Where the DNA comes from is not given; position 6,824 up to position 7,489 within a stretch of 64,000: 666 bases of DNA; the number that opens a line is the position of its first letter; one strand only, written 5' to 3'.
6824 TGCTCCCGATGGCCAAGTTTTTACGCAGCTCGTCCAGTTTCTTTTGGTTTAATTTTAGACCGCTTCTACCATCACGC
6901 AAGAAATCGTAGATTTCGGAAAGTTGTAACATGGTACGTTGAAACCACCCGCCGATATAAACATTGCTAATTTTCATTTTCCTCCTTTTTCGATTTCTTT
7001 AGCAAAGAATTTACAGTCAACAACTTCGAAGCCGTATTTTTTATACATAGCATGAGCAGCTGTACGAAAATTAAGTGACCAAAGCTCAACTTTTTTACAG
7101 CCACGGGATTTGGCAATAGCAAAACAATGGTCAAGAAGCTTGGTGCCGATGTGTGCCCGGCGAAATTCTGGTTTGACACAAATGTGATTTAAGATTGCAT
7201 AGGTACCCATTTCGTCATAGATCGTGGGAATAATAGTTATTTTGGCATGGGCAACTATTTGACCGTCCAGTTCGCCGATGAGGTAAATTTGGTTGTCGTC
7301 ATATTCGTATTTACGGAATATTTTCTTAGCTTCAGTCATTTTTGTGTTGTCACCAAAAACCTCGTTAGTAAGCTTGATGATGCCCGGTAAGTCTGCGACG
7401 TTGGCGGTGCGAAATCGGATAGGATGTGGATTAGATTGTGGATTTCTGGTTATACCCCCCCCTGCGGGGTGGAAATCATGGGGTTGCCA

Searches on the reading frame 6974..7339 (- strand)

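Call 31: search_protein_families(library=pfam, proteins=[window:6974-7339:-], max_evalue=0.001)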
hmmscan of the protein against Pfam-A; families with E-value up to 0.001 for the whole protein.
window:6974-7339:- (121 aa): 4 families
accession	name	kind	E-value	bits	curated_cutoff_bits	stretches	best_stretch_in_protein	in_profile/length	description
PF00583.31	Acetyltransf_1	-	1.9e-18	67.3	20.7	1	7-104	23-116/116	Acetyltransferase (GNAT) family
PF13508.13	Acetyltransf_7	-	2.3e-15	57.2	27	1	16-106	2-84/84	Acetyltransferase (GNAT) domain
PF13527.13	Acetyltransf_9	-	6.6e-08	33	25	1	9-106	34-126/127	Acetyltransferase (GNAT) domain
PF13673.13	Acetyltransf_10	-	2.6e-07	31.1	23.6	1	43-114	47-117/128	Acetyltransferase (GNAT) domain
